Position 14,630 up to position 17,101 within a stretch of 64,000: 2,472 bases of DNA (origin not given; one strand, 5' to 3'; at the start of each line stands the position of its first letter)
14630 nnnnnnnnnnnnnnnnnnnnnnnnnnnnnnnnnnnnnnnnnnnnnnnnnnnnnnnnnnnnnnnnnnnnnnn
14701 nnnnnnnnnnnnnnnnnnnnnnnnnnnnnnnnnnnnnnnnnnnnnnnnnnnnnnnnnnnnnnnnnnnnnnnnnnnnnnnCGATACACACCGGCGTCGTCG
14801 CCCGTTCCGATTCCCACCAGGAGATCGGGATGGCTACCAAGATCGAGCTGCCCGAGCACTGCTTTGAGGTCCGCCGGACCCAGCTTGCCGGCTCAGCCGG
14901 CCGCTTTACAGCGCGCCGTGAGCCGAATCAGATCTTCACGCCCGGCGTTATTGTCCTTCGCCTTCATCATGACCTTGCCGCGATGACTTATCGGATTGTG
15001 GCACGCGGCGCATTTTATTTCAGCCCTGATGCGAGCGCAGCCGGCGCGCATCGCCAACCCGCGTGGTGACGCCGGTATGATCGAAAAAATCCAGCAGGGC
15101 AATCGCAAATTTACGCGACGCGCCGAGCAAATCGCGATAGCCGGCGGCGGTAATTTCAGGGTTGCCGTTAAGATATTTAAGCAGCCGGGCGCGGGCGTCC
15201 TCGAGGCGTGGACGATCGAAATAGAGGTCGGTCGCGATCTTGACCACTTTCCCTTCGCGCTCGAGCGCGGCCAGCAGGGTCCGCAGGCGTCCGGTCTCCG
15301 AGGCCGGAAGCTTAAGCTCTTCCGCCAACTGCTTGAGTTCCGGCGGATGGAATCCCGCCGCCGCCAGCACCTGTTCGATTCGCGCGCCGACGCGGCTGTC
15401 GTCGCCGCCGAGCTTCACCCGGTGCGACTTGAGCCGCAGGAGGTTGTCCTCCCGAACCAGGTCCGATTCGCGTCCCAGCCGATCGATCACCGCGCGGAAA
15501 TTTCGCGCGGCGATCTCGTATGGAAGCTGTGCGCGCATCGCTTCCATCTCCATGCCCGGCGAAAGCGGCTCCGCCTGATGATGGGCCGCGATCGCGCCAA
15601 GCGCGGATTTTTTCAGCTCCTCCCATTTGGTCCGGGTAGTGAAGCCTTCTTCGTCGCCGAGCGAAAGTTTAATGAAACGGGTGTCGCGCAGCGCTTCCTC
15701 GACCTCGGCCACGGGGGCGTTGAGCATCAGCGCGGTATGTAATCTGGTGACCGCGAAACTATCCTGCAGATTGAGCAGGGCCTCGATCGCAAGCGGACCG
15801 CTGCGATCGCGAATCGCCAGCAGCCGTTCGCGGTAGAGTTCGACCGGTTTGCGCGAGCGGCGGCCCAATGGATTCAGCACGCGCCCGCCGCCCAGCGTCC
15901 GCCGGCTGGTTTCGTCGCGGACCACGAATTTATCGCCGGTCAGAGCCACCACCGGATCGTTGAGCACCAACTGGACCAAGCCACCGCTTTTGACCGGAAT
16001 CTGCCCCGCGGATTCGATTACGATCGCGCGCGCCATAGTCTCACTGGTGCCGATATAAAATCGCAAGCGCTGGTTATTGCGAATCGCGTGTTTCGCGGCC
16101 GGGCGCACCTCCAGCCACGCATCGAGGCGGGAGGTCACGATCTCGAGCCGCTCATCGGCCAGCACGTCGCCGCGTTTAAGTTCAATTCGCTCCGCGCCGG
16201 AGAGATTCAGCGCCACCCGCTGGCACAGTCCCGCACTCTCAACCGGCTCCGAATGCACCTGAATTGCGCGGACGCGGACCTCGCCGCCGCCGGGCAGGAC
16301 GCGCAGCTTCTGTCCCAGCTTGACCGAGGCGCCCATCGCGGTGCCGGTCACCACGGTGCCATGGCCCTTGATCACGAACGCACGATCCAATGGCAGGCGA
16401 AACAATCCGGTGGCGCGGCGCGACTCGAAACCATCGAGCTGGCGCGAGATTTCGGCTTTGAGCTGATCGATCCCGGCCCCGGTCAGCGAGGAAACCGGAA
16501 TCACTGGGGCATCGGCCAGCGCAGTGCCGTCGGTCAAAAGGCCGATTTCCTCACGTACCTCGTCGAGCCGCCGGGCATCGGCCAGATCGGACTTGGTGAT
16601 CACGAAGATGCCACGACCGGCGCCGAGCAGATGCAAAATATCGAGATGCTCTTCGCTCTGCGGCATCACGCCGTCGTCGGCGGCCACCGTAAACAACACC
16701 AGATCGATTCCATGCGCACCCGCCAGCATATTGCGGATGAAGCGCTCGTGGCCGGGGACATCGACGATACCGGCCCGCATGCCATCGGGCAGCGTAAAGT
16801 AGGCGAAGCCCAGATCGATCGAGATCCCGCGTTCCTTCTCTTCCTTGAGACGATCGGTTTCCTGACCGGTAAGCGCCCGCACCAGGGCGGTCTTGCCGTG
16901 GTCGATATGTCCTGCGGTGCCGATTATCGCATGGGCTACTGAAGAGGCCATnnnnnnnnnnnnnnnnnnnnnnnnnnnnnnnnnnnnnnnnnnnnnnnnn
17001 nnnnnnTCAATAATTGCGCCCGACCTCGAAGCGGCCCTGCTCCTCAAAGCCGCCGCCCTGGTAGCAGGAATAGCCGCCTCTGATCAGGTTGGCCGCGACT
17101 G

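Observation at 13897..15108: selD is a selenoprotein: in-frame UGA joins two track ORFs, with selB adjacent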

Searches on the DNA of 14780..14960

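Call 53: search_rna_families(source=window, start=14780, end=14960, threshold=evalue, max_evalue=10)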
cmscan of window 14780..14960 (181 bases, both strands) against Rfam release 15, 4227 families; matches with E-value up to 10: 1.
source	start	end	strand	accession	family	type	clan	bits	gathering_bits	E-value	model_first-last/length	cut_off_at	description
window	14805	14829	-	RF02831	Scr2736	Gene; sRNA;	-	13.7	43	6.5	8-32/64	no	Streptomyces RNA 2736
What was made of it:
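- No Rfam SECIS model matches the region (call 53).
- Tried and rejected: A permissive scan of 14780-14960 gave only a chance sRNA match at E = 6.5 (call 53).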

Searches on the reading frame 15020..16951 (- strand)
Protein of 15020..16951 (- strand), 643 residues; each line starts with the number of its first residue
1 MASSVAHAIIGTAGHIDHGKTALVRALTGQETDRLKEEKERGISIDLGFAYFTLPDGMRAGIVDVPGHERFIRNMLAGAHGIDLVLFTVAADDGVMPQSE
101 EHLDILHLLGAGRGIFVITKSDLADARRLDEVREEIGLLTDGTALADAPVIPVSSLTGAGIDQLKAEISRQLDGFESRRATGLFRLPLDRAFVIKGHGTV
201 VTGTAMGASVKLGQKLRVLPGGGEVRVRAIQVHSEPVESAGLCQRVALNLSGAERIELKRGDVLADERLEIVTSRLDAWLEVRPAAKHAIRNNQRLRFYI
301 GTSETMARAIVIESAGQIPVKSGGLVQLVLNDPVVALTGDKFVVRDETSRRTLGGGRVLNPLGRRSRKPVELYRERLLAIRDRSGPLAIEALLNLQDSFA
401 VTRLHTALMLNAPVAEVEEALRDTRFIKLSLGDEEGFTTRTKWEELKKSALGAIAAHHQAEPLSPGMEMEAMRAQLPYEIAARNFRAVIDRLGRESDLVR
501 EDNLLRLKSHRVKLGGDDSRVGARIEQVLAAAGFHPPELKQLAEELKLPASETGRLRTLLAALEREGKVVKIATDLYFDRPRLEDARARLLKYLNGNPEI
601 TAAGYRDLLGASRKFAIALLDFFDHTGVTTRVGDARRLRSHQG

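Call 9: search_protein_families(library=ncbifam, proteins=[window:15020-16951:-])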
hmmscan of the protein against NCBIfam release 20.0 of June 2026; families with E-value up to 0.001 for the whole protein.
window:15020-16951:- (643 aa): 28 families (the best 25 are shown)
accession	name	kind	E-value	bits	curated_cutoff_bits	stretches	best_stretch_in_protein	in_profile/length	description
TIGR00475.1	selB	equivalog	5.4e-109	365.5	242.25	1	9-639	2-580/581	selenocysteine-specific translation elongation factor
NF008969.0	PRK12317.1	subfamily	3.4e-38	131.3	502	1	33-267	61-310/426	elongation factor 1-alpha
NF003077.0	PRK04000.1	equivalog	1.6e-36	126.4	315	2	61-221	88-256/412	translation initiation factor IF-2 subunit gamma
TIGR03680.1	eif2g_arch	equivalog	5e-36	124.8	514.5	2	61-220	84-251/407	translation initiation factor IF-2 subunit gamma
NF009373.0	PRK12736.1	subfamily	1.3e-32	113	452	1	4-359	9-390/394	elongation factor Tu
NF000766.0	PRK00049.1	subfamily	3.1e-31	108.6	449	1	5-359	10-392/396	elongation factor Tu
TIGR00485.1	EF-Tu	equivalog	2.5e-30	105.5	522.4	1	6-358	11-389/394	elongation factor Tu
NF009372.0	PRK12735.1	subfamily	9.3e-30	103.7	479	1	6-358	11-391/396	elongation factor Tu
NF004035.0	PRK05506.1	subfamily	4.4e-29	101.2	715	1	32-280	79-337/632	bifunctional sulfate adenylyltransferase subunit 1/adenylylsulfate kinase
TIGR00483.1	EF-1_alpha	equivalog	2.5e-28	98.7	540.1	1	32-266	60-310/427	translation elongation factor EF-1 subunit alpha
NF003478.0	PRK05124.1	equivalog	2.4e-27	95.6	590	1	33-356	83-416/475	sulfate adenylyltransferase subunit CysN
TIGR02034.1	CysN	subfamily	5.1e-27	95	336.1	1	33-313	56-344/406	sulfate adenylyltransferase, large subunit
TIGR00487.1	IF-2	equivalog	1.1e-17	64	424.4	1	9-168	89-245/587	translation initiation factor IF-2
TIGR00231.1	small_GTP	domain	5.8e-12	45.7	42.5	1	10-164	6-158/164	GTP-binding protein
NF009381.0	PRK12740.1-5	subfamily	8.8e-09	34.3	583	1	9-126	35-141/692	elongation factor G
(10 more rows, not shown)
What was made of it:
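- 15020..16951 (-): selB, the selenocysteine-specific elongation factor (643 aa). It lies directly upstream on the same strand, with a 49-nt gap. TIGR00475 scores 365.5 bits (cut-off 242) over profile positions 2-580 of 581 (call 9).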

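Call 33: list_cluster_members(proteins=[P0001, window:15020-16951:-])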
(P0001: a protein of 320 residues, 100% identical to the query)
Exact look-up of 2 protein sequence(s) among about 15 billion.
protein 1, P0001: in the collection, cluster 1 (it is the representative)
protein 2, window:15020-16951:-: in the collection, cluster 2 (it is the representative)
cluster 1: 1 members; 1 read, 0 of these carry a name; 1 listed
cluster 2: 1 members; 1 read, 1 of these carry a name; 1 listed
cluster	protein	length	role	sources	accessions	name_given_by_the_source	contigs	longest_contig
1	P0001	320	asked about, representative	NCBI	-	-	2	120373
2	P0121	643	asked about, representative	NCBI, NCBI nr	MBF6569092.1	MAG: selenocysteine-specific translation elongation factor [Candidatus Binataceae ... | selenocysteine-specific translation elongation factor [Candidatus Binataceae bacterium]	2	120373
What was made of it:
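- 15020..16951 (-): NCBI names this exact protein a selenocysteine-specific elongation factor of a Candidatus Binataceae bacterium (call 33).
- Tried and rejected: The cluster look-up of SelB gave the organism name instead (call 33).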

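Call 46: search_protein_families(library=pfam, proteins=[window:15020-16951:-], max_evalue=0.01)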
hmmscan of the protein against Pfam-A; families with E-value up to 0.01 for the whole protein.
window:15020-16951:- (643 aa): 8 families
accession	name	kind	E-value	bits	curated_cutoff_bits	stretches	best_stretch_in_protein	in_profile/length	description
PF00009.33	GTP_EFTU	-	6.7e-32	111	26.5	1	7-169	3-183/188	Elongation factor Tu GTP binding domain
PF09107.17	SelB-wing_3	-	1e-17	63.8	23.2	1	592-638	1-47/47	Elongation factor SelB, winged helix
PF25461.1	Beta-barrel_SelB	-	5.7e-17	62.2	27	1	281-361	5-76/80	Selenocysteine-specific elongation factor, beta-barrel domain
PF09106.17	SelB-wing_2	-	2.7e-09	37.4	22.3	1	453-507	3-57/57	Elongation factor SelB, winged helix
PF03144.31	GTP_EFTU_D2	-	1e-05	26.3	30.3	1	198-265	1-73/73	Elongation factor Tu domain 2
PF01926.29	MMR_HSR1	-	0.00019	22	21.9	1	10-107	2-101/113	50S ribosome-binding GTPase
PF09439.16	SRPRB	-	0.0027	17.5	25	1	12-77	8-65/178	Signal recognition particle receptor beta subunit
PF19275.4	HflX_C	-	0.0037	17.7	26.4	0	148-175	10-37/102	HflX C-terminal domain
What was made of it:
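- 15020..16951 (-): Pfam finds GTP_EFTU, Beta-barrel_SelB, SelB-wing_2 and SelB-wing_3 (call 46).
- On Bacterial selenoprotein gene (Sec-encoding UGA): TIGR00475 scores 365.5 bits against 242, and the SelB-wing_2 and SelB-wing_3 domains are present (calls 9, 46).
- selB is intact and has the winged-helix domains that Pfam assigns to SelB (calls 9, 46).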
